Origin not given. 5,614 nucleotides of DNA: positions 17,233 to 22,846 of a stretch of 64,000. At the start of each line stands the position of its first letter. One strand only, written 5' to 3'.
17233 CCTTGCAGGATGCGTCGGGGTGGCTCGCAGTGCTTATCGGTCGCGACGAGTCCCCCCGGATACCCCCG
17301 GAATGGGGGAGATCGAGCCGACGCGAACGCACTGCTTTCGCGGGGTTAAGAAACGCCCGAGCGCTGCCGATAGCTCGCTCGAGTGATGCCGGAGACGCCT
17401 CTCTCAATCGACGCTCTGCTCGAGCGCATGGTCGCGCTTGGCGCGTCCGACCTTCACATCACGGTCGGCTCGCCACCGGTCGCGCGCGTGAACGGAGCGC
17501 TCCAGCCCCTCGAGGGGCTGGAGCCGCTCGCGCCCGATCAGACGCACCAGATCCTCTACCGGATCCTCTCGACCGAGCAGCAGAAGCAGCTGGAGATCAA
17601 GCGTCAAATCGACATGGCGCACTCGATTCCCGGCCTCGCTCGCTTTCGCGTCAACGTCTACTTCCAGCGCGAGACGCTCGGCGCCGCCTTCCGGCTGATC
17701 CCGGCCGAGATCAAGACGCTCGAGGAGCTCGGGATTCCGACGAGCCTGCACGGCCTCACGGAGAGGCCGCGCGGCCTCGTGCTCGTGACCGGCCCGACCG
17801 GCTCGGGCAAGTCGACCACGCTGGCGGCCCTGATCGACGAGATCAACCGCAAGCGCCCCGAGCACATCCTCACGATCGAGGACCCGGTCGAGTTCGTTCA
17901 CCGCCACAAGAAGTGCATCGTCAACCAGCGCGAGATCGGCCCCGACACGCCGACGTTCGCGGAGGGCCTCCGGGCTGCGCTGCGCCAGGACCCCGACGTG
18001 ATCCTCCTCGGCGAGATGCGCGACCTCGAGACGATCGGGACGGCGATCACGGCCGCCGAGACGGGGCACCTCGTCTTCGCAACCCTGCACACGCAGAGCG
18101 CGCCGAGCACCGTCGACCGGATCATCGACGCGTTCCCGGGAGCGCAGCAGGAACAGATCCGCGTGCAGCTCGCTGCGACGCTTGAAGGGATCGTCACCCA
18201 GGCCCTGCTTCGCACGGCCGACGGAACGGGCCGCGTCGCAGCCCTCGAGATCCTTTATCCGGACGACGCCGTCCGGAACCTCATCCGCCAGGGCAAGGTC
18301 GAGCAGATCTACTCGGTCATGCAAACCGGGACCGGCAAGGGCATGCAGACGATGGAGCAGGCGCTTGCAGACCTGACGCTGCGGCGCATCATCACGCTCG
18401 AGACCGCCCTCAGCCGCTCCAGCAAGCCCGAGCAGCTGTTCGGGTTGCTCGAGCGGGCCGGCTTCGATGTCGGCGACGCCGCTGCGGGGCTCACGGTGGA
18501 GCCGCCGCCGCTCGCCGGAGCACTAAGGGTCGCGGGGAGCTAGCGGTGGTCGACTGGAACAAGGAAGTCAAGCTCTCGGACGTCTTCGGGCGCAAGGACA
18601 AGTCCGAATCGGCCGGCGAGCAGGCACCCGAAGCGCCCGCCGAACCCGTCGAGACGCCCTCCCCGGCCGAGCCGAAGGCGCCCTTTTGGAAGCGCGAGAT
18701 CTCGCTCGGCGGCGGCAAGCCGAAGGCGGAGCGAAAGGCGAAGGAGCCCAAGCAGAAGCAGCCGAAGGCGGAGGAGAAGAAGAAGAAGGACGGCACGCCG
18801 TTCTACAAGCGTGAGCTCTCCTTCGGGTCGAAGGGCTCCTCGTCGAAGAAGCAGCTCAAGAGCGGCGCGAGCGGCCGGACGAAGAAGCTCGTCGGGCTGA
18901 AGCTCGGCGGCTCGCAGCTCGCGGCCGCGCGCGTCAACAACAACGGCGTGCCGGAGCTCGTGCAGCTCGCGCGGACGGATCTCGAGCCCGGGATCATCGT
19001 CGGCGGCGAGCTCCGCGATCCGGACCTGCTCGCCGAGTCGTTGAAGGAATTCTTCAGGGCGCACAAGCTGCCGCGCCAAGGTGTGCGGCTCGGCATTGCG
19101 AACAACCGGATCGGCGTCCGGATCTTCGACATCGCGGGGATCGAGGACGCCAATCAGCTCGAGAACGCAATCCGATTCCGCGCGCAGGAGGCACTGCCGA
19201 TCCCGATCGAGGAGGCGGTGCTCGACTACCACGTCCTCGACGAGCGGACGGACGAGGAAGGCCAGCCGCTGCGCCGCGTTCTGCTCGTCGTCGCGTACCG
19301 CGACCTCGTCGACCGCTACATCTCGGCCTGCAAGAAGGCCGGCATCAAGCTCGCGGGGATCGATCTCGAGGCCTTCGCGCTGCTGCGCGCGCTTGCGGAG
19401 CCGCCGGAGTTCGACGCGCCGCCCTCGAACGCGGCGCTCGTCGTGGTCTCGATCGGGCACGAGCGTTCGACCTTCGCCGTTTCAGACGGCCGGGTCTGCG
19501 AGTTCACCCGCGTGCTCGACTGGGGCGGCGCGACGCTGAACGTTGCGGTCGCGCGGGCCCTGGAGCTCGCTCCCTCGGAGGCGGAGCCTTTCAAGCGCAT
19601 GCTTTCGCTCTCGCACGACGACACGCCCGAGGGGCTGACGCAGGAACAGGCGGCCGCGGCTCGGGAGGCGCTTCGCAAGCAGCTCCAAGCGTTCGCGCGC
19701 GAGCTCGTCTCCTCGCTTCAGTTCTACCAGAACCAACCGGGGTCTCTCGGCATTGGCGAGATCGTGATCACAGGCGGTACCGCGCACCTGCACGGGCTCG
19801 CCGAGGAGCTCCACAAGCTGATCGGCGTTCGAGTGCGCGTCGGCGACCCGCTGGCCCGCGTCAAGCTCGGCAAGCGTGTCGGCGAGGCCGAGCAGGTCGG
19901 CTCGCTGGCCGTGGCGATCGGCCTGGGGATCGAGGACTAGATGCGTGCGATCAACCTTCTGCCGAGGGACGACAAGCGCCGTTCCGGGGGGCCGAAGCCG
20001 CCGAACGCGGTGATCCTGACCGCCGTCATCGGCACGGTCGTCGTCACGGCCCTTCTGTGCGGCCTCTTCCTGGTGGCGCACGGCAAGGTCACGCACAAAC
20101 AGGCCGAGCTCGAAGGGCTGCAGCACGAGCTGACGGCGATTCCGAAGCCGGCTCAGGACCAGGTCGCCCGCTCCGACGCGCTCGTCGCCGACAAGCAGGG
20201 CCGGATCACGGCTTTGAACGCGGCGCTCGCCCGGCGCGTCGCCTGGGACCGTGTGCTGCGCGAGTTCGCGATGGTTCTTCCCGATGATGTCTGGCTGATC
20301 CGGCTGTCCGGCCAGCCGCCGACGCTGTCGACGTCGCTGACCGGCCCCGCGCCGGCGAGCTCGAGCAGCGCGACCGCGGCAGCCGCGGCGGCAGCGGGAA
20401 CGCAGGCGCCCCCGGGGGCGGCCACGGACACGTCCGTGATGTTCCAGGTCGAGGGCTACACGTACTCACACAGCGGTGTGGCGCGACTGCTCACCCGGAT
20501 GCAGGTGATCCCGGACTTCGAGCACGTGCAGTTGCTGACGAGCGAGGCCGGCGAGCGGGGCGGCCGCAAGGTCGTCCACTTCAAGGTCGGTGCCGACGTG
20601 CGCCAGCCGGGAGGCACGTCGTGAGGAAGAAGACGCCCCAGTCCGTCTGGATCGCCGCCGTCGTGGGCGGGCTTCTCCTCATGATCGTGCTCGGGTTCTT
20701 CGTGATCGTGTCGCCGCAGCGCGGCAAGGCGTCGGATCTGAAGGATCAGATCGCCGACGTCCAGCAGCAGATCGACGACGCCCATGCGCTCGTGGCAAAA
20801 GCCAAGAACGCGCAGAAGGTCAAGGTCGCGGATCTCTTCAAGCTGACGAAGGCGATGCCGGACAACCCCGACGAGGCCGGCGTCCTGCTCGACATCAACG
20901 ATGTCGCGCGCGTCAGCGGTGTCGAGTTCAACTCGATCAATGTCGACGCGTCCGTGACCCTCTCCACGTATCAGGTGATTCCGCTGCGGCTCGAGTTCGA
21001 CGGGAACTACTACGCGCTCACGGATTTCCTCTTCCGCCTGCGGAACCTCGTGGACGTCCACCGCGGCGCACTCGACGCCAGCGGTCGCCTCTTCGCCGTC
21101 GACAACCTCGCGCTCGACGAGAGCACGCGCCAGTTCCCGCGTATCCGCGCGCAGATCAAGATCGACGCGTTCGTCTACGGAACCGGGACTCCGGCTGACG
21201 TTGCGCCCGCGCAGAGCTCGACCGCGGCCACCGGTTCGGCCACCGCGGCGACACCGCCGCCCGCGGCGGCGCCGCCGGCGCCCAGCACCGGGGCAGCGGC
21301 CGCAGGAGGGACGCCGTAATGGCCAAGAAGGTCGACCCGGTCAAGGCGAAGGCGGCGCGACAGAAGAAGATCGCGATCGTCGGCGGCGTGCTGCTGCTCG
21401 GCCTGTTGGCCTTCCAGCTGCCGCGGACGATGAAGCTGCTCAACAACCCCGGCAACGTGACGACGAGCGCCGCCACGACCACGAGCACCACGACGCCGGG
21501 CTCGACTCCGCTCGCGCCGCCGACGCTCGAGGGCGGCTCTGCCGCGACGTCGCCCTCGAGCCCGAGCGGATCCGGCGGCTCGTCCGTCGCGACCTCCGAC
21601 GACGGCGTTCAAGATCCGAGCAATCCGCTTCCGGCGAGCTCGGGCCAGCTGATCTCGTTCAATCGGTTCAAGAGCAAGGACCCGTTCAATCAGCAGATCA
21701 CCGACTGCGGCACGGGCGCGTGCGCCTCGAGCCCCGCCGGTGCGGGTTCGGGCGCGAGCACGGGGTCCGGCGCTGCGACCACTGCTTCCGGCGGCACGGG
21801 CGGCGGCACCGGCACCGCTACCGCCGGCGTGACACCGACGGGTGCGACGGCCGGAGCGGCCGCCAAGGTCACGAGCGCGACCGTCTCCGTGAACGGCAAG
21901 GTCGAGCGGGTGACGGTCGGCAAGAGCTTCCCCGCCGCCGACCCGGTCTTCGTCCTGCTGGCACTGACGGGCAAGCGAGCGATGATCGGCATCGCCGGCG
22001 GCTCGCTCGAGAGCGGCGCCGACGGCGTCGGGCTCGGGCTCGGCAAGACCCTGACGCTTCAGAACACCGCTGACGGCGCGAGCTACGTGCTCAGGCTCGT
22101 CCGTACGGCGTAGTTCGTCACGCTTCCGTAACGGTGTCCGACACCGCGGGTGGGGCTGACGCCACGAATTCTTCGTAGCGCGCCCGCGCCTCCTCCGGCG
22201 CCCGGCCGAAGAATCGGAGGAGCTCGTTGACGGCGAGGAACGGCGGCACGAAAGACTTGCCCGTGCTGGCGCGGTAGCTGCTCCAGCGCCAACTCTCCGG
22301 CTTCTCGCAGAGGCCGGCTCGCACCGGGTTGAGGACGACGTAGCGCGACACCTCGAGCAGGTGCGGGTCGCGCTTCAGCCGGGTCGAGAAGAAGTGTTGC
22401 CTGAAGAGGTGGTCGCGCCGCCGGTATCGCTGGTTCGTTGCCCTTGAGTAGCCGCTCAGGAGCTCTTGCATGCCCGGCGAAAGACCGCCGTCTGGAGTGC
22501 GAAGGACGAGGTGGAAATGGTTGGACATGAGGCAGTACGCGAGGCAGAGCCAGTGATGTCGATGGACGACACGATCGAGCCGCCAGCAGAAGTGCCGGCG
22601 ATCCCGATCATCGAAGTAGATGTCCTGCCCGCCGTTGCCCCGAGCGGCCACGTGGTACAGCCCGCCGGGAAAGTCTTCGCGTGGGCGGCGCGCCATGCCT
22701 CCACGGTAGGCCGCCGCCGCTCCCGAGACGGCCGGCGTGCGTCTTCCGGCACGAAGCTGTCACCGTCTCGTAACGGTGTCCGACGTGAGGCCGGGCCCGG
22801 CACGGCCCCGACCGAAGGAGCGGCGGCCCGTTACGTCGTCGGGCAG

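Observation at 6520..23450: Nine pilus transcription units share a sigma-28 (FliA/SigD/WhiG)-type promoter box, mostly placed for leaderless transcription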

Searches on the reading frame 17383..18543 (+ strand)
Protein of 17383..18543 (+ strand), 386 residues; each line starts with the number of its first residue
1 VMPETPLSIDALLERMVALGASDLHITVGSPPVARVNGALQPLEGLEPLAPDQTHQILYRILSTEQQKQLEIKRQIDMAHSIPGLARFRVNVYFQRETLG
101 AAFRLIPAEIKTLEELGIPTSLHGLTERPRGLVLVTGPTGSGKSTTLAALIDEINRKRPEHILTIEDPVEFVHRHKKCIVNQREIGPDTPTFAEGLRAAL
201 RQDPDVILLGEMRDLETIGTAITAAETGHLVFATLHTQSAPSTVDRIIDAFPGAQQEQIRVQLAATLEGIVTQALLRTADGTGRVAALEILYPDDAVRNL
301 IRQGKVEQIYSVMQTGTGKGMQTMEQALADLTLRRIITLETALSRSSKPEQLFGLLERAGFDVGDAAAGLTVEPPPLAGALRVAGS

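Call 8: search_protein_families(library=pfam, proteins=[window:17383-18543:+])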
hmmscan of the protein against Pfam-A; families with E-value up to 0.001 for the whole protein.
window:17383-18543:+ (386 aa): 7 families
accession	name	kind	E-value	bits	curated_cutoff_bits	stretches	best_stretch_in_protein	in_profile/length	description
PF00437.27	T2SSE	-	7.1e-47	160.3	24.9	1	113-281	121-283/370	Type II/IV secretion system protein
PF04851.21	ResIII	-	2.9e-06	27.7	22.5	1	132-267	25-162/164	Type III restriction enzyme, res subunit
PF13191.12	AAA_16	-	8.2e-06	26.9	32.6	1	128-238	23-104/167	AAA ATPase domain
PF13401.12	AAA_22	-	3.2e-05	24.7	27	1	129-170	4-44/130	AAA domain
PF25199.1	nSTAND_NTPase5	-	7.8e-05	23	34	1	102-169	14-80/145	Novel STAND NTPase 5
PF13555.12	AAA_29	-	0.00023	21.3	27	1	128-150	20-42/61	P-loop containing region of AAA domain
PF06414.18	Zeta_toxin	-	0.00053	19.9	22.3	0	132-178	18-63/199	Zeta toxin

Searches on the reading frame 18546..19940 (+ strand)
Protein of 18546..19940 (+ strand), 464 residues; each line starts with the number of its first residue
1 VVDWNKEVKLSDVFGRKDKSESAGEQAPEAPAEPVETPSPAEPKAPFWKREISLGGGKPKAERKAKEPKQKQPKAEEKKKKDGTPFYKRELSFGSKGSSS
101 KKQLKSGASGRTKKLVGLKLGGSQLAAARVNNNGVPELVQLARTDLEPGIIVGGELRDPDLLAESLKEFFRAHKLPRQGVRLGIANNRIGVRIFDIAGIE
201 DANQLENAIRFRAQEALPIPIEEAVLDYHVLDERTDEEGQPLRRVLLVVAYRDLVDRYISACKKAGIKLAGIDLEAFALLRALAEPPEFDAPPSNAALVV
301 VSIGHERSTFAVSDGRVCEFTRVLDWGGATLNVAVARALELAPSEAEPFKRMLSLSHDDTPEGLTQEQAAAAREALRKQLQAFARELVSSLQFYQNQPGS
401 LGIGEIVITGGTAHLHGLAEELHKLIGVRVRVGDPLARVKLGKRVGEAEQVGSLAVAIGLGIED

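Call 8: search_protein_families(library=pfam, proteins=[window:18546-19940:+])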
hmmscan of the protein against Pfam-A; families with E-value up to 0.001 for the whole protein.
window:18546-19940:+ (464 aa): 2 families
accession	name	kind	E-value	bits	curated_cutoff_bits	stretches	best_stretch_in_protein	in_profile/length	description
PF11104.14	PilM_2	-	3.1e-34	118.9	27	1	138-462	23-337/340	Type IV pilus assembly protein PilM;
PF14450.12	FtsA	-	2.9e-07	31.3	31.8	1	299-436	1-113/127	Cell division protein FtsA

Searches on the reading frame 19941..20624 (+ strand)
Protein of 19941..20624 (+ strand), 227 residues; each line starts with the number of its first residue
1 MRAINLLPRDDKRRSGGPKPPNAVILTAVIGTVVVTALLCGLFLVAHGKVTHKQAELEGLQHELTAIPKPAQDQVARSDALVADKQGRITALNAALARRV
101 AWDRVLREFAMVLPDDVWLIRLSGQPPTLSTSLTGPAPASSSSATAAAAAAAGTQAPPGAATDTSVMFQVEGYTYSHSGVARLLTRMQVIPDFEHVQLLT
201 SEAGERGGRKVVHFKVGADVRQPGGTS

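Call 8: search_protein_families(library=pfam, proteins=[window:19941-20624:+])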
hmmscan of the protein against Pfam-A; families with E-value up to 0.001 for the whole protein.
window:19941-20624:+ (227 aa): 1 family
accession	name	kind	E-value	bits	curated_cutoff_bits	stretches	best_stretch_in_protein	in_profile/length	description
PF05137.18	PilN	-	1.7e-09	38.1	22.8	1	169-218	27-76/78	Fimbrial assembly protein (PilN)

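Call 76: find_encoding_contigs(protein=window:19941-20624:+, flank=10000, max_places=3)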
Protein window:19941-20624:+ (227 aa): no gene with exactly this product is on record in the collection.

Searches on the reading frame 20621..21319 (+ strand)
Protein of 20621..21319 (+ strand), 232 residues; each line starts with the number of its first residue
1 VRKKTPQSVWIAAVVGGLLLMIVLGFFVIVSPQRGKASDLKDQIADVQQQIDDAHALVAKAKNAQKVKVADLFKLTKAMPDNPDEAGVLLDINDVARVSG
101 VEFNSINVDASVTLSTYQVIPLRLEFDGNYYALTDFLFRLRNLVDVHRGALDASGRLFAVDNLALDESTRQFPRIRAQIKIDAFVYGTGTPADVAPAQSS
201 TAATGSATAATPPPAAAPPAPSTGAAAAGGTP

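Call 8: search_protein_families(library=pfam, proteins=[window:20621-21319:+])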
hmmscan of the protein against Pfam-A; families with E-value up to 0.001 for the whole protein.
window:20621-21319:+ (232 aa): 3 families
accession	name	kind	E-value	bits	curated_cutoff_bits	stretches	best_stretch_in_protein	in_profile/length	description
PF04350.18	PilO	-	1.4e-09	38.7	22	1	40-143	11-110/145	Pilus assembly protein, PilO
PF10741.14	T2SSM_b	-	9.8e-05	22.6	21.7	1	86-141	17-72/111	Type II secretion system (T2SS), protein M subtype b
PF04612.17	T2SSM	-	0.00061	20.5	27.8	1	14-65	20-71/160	Type II secretion system (T2SS), protein M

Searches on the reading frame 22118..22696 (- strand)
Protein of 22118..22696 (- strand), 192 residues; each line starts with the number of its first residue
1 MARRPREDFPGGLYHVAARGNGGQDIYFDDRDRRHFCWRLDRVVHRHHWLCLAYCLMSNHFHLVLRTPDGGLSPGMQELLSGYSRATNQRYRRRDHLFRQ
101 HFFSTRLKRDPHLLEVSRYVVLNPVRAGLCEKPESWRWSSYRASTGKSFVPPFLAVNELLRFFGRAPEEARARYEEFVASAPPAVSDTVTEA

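Call 8: search_protein_families(library=pfam, proteins=[window:22118-22696:-])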
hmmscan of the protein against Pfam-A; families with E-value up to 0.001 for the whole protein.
window:22118-22696:- (192 aa): 1 family
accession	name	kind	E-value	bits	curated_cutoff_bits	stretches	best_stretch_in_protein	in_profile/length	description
PF01797.21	Y1_Tnp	-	1.1e-06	29.2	23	1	28-120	20-118/121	Transposase IS200 like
